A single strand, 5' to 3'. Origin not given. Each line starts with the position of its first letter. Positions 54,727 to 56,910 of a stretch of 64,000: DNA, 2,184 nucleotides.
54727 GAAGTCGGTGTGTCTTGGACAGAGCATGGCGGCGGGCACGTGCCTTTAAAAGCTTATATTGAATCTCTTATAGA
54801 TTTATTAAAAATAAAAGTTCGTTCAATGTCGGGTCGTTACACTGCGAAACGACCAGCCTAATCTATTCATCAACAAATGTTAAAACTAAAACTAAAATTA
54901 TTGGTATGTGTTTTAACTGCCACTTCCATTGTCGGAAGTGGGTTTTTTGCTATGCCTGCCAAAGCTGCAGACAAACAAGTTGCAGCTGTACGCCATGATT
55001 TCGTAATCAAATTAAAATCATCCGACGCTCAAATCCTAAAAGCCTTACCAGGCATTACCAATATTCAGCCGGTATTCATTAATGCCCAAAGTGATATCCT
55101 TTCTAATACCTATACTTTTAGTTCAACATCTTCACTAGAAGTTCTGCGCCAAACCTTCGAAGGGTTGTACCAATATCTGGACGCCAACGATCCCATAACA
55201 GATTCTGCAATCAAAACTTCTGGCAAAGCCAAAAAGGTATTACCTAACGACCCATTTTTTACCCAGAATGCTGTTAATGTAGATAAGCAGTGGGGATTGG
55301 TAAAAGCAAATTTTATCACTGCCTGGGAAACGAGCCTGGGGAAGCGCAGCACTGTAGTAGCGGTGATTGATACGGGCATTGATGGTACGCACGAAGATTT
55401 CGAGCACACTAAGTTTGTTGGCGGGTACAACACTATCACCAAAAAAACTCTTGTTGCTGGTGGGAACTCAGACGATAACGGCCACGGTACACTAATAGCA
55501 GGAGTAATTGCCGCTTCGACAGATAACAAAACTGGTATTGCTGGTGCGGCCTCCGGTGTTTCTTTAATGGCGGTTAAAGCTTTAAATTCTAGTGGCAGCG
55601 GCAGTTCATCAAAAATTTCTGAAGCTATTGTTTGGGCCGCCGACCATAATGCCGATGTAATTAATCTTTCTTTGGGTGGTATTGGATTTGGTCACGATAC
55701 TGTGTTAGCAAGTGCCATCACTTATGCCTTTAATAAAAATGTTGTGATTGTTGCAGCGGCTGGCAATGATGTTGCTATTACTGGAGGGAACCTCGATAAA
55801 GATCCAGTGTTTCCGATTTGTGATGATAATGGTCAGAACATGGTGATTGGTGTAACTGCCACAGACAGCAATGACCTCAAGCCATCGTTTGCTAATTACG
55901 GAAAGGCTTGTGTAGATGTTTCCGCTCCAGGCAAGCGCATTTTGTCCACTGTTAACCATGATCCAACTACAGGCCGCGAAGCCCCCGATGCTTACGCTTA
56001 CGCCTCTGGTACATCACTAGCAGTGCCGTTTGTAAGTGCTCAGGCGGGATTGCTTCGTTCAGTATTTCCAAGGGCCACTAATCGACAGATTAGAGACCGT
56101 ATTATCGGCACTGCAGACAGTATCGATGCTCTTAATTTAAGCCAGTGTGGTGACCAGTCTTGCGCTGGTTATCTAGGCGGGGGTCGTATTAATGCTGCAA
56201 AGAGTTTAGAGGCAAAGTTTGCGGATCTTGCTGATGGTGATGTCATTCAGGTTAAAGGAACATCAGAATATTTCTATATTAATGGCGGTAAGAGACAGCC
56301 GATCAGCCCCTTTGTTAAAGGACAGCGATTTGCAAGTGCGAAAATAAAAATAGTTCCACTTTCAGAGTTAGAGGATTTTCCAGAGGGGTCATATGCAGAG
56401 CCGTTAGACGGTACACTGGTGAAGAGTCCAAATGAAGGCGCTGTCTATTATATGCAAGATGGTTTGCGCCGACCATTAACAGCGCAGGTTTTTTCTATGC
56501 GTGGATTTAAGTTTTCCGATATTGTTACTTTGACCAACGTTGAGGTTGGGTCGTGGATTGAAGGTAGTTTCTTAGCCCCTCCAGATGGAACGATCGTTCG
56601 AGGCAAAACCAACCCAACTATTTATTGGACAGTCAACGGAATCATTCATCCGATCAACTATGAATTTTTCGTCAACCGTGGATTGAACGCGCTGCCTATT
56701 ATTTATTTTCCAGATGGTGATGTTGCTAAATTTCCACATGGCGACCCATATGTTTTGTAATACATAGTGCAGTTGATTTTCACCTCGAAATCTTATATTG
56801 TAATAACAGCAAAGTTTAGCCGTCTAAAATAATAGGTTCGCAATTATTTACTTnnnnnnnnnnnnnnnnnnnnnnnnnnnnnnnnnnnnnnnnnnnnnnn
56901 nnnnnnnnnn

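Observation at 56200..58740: Shared ~57 aa repeat module on an S8 subtilase and the adjacent 628 aa secreted protein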

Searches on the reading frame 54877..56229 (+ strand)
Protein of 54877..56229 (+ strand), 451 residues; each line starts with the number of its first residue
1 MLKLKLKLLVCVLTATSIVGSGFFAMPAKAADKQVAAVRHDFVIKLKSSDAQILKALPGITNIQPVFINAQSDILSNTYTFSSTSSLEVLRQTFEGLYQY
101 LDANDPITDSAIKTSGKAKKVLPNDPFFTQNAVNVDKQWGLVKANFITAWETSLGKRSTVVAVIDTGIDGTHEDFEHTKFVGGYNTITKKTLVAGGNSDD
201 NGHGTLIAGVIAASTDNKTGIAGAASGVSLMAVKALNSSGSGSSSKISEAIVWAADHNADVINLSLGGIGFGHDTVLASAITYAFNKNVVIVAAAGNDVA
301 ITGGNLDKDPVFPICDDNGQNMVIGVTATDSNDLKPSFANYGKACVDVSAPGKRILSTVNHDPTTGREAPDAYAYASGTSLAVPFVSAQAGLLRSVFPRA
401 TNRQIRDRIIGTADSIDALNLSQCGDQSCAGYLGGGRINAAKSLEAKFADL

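Call 56: search_solved_structures(query=window:54877-56229:+, max_evalue=1e-10)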
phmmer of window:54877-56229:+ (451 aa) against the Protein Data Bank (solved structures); distinct sequences matched with E-value up to 1e-10: 112 (the best 60 are shown).
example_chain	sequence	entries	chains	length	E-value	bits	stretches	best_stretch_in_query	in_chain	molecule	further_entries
1dbi_A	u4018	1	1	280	5.3e-42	147.6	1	144-418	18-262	AK.1 SERINE PROTEASE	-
1thm_A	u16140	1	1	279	2.7e-40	142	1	123-418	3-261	THERMITASE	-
1tec_E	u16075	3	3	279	3e-40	141.8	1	123-418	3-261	THERMITASE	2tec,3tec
4gi3_A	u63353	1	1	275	8.1e-35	123.9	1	157-415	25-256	KerA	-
3qtl_A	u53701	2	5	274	8.2e-35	123.9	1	157-415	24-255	Subtilisin-like serin protease | KerA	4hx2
1c3l_A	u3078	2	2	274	1.9e-34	122.7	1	157-415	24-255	SUBTILISIN-CARLSBERG | Subtilisin Carlsberg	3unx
1scn_E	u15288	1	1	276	2.1e-34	122.6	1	157-415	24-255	SUBTILISIN CARLSBERG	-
1yu6_A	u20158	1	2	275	2.5e-34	122.3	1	157-415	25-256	Subtilisin Carlsberg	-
1af4_A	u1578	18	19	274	2.5e-34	122.3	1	157-415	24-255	SUBTILISIN CARLSBERG | SUBTILISIN CARLSBERG, TYPE VIII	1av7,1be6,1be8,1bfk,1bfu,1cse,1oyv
1bh6_A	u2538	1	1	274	3.5e-34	121.8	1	158-416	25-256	SUBTILISIN DY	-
1sel_A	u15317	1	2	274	8.5e-34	120.6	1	157-415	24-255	SELENOSUBTILISIN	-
1avt_A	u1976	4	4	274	8.5e-34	120.6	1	157-415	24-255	SUBTILISIN CARLSBERG, TYPE VIII | KerA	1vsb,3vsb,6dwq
1sbi_A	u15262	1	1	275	5e-30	108.2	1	159-414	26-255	SUBTILISIN 8397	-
1sbh_A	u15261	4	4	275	5.8e-30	108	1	159-413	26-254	SUBTILISIN 8397+1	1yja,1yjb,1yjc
1s01_A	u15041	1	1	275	5.8e-30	107.9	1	159-414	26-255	Subtilisin BPN'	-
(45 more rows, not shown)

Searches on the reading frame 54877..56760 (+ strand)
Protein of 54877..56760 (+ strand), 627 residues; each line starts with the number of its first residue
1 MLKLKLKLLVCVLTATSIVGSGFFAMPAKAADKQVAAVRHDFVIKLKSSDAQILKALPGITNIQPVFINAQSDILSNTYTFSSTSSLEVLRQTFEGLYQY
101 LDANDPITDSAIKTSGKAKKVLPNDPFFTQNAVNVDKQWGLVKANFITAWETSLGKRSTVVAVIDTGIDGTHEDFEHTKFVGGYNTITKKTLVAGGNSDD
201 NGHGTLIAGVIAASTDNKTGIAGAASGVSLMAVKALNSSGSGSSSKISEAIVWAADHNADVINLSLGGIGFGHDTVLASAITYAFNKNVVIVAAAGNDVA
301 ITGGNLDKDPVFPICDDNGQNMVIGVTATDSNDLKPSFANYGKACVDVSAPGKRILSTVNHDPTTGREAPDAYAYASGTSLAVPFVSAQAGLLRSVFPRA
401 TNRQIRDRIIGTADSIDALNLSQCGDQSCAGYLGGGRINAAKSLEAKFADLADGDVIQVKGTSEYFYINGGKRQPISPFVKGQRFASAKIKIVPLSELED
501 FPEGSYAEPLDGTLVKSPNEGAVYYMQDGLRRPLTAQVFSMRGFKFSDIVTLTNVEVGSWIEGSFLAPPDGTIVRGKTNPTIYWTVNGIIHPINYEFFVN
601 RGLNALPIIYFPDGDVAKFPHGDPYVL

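Call 3: search_protein_families(library=pfam, proteins=[window:54877-56760:+], max_evalue=1)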
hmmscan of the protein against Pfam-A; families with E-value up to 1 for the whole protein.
window:54877-56760:+ (627 aa): 2 families
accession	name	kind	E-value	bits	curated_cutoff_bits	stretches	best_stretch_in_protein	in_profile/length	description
PF00082.27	Peptidase_S8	-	1.5e-47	162.7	21.8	1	157-415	2-276/288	Subtilase family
PF00994.29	MoCF_biosynth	-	0.044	13.9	26.6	1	245-301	44-98/144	Probable molybdopterin binding domain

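Call 4: search_protein_families(library=ncbifam, proteins=[window:54877-56760:+], max_evalue=1)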
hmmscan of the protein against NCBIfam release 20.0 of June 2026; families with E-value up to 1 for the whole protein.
window:54877-56760:+ (627 aa): 8 families
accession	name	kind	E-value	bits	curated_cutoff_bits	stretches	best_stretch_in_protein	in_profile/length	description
TIGR03921.1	T7SS_mycosin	equivalog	2.1e-51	175.1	278.75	1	147-418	4-268/353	type VII secretion-associated serine protease mycosin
NF033595.1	denti_PrtP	equivalog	4.8e-27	94.8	300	2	262-444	342-502/606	dentilisin complex serine proteinase subunit PrtP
NF049966.1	QH_SP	equivalog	1.9e-12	47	165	1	161-297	2-124/219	subtilisin-like serine protease QhpE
TIGR03895.1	protease_PatA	subfamily_domain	8.7e-10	38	421.05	1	203-417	1-204/606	PatA/PatG family cyanobactin maturation protease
NF042956.1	IteS_antiphage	equivalog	4e-05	22.1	900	1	121-274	223-366/747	S8 family anti-phage peptidase IteS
NF040809.1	germ_prot_CspBA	exception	6.9e-05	20.7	1250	2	198-298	719-824/1099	bifunctional germination protease/germinant receptor pseudoprotease CspBA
NF040553.1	SGO_0316_fam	subfamily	0.012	13.2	1400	1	145-178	274-307/1486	SGO_0316/SGO_0317 family LPXTG-anchored serine peptidase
NF040808.2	CspC_non_triad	exception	0.11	10.8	675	0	154-175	93-114/556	bile acid germinant receptor pseudoprotease CspC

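Call 22: find_homologous_proteins(query=window:54877-56757:+)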
Query window:54877-56757:+ (627 aa): 4220 proteins with E <= 0.001 among 8000 candidates; the best 120 are listed.
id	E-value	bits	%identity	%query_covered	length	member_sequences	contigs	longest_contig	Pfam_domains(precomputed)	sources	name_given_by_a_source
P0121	0.0e+0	1404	100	100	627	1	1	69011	PF00082.28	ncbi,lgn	-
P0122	0.0e+0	1143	78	100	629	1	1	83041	PF00082.28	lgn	-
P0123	3.1e-293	992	70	100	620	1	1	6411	PF00082.28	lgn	-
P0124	4.7e-269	912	64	100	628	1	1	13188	PF00082.28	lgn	-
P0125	3.9e-267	906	65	100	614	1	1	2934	PF00082.28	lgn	-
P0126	1.1e-266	904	66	99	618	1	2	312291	PF00082.28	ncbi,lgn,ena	-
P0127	9.4e-263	891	63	100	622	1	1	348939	PF00082.28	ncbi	-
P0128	6.2e-261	885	63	99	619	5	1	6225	PF00082.28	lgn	-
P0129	7.9e-261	885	74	83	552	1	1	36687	PF00082.28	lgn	-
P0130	1.7e-259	881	64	99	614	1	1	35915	PF00082.28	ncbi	-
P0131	5.3e-259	879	63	100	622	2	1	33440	PF00082.28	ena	-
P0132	1.7e-257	874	62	100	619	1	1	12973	PF00082.28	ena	-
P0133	2.9e-256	870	63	100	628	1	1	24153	PF00082.28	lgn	-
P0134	7.4e-256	869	63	96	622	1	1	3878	PF00082.28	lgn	-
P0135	2.0e-253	861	63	94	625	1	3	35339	PF00082.28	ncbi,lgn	-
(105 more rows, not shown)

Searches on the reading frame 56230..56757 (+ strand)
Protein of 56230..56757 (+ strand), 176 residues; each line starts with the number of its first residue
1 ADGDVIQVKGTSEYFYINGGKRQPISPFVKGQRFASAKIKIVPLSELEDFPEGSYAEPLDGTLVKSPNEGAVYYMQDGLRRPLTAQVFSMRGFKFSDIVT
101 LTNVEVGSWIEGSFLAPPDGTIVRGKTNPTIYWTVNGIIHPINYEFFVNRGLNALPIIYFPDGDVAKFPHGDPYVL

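Call 67: search_dna_similar(query=window:56230-56757:+, collection=phages, mode=protein, max_evalue=0.01, max_rows=20)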
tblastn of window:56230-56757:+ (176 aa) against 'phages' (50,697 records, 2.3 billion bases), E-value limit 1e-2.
No match.

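Call 68: search_protein_families(library=phrogs, proteins=[window:56230-56757:+], max_evalue=1)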
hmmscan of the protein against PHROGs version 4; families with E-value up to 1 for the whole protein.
window:56230-56757:+ (176 aa): 2 families
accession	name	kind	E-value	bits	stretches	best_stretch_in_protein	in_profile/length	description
phrog_9616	-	unknown function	0.058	14.5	1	60-113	61-115/118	-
phrog_26734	-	unknown function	0.34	11.8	0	103-162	61-117/161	-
